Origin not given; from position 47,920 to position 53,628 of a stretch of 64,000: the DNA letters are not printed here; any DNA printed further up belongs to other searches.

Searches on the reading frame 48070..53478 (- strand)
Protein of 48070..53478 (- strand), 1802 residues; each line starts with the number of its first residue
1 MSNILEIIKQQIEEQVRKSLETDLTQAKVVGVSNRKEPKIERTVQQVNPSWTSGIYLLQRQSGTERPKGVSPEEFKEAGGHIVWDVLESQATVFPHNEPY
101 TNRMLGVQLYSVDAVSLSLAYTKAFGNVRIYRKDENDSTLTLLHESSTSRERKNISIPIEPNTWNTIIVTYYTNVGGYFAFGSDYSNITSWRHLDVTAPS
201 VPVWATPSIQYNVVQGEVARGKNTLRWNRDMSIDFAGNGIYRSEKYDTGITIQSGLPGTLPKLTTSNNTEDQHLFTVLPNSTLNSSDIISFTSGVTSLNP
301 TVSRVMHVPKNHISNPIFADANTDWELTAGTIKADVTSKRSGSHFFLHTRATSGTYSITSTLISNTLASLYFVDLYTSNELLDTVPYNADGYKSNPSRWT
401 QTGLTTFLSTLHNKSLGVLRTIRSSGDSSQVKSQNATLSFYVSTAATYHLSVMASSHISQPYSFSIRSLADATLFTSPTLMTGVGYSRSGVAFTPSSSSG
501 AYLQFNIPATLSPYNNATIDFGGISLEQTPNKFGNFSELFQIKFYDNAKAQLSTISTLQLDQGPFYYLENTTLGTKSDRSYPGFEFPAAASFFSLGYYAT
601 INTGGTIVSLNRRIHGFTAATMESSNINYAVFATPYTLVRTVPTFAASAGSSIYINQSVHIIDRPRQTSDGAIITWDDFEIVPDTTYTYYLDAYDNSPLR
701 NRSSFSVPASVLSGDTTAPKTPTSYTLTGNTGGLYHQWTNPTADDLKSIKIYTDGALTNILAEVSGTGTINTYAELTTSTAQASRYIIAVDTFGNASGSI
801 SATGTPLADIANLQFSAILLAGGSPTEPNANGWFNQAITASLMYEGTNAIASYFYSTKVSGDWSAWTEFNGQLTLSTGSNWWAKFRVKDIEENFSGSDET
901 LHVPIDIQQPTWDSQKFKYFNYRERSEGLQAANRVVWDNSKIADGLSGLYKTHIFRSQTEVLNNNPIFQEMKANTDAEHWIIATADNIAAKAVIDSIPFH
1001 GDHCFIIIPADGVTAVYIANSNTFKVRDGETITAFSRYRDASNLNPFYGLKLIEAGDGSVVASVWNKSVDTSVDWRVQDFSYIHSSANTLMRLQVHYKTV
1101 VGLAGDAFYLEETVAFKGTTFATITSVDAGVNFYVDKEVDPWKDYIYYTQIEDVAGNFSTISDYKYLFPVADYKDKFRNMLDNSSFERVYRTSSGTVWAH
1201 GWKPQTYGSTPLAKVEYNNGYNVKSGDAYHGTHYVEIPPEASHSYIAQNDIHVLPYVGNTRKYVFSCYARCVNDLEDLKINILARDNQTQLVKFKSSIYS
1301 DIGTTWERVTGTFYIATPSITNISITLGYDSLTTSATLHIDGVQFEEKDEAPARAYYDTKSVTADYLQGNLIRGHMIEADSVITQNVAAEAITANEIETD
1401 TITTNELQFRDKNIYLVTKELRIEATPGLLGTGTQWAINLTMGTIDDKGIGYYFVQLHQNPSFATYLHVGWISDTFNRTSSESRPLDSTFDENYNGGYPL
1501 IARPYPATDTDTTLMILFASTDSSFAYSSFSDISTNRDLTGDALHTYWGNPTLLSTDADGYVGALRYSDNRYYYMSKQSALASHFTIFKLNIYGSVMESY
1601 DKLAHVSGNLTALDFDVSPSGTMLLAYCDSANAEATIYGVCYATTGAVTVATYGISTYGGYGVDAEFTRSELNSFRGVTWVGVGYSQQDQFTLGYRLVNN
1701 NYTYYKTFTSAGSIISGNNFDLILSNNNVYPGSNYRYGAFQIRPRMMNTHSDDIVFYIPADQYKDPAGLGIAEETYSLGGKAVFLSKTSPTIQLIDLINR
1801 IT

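Call 10: search_protein_families(library=phrogs, max_evalue=0.001, proteins=[window:48070-53478:-])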
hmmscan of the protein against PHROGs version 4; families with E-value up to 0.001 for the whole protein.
window:48070-53478:- (1802 aa): 0 families

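Call 66: search_dna_similar(query=window:48070-53478:-, collection=phages, mode=protein, max_evalue=0.00001, max_rows=12)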
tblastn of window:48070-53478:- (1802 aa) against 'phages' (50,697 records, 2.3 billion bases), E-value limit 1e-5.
No match.

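Call 67: search_protein_families(library=pfam, max_evalue=0.001, proteins=[window:48070-53478:-])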
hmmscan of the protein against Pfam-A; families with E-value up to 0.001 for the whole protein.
window:48070-53478:- (1802 aa): 0 families
